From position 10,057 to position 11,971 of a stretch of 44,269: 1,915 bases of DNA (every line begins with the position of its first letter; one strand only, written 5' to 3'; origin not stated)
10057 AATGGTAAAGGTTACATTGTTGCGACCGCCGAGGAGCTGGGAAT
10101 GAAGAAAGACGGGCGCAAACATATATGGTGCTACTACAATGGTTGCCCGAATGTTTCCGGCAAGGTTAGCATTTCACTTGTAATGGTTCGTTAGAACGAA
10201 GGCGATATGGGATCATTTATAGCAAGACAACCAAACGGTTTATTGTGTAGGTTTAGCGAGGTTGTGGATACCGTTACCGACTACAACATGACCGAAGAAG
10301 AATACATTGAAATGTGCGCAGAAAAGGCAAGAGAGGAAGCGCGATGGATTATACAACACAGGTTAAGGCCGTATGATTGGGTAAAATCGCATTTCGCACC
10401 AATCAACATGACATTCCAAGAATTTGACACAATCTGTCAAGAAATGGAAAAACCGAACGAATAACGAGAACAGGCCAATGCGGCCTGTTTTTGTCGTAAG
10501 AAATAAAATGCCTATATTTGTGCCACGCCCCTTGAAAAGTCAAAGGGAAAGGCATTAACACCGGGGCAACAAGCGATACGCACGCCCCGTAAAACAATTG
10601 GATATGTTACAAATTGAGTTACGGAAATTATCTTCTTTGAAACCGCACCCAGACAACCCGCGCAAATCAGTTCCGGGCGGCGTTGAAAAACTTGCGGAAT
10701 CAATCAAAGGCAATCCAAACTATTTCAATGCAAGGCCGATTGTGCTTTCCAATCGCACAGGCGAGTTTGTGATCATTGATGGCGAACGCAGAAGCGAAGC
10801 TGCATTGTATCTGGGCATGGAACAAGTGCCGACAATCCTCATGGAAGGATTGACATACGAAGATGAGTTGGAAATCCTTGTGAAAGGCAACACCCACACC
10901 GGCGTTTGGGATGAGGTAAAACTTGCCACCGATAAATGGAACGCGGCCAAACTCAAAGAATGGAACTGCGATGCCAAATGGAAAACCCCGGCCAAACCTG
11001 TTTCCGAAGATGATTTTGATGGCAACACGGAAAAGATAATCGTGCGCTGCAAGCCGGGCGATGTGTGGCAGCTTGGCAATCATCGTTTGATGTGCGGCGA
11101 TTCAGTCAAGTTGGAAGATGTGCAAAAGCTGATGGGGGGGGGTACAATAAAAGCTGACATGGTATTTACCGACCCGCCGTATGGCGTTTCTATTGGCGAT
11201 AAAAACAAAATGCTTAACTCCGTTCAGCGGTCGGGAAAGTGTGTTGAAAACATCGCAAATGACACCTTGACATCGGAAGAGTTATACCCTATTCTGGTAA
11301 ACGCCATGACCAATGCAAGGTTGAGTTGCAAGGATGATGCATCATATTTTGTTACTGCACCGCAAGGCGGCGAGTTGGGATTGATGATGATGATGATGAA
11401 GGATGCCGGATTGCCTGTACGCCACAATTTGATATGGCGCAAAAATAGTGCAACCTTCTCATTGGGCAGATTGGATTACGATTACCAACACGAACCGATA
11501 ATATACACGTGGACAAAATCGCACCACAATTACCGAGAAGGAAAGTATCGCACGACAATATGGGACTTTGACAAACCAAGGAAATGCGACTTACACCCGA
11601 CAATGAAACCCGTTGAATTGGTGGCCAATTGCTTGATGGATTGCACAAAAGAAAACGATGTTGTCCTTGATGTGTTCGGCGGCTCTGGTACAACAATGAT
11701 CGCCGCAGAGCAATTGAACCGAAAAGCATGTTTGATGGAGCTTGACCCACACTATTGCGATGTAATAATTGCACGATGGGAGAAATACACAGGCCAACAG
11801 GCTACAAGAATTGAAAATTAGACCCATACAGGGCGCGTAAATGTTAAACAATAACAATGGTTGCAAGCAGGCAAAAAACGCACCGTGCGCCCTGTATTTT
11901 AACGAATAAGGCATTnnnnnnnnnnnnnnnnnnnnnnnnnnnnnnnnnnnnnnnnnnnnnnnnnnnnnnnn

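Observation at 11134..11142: G9 homopolymer exactly at the joint between the ParB domain and the methyltransferase domain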

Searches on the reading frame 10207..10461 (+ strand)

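Call 55: search_protein_families(library=phrogs, proteins=[window:10207-10461:+], max_evalue=0.001)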
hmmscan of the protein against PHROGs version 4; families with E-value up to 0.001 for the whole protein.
window:10207-10461:+ (85 aa): 4 families
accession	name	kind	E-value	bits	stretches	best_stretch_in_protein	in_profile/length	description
phrog_35094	-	unknown function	1.9e-21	77.9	1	1-84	1-86/182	-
phrog_14682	-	unknown function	2.5e-19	70.6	1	1-83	1-86/97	-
phrog_35774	-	unknown function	9.5e-07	29.4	1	2-29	2-29/30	-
phrog_9499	-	unknown function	0.00054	21.1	1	19-69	1-57/88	-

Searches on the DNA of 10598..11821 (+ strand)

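Call 5: search_dna_similar(query=window:10598-11821:+, collection=phages, mode=distant, max_rows=30)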
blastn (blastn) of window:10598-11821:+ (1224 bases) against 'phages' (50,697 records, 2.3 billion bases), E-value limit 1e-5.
No match.
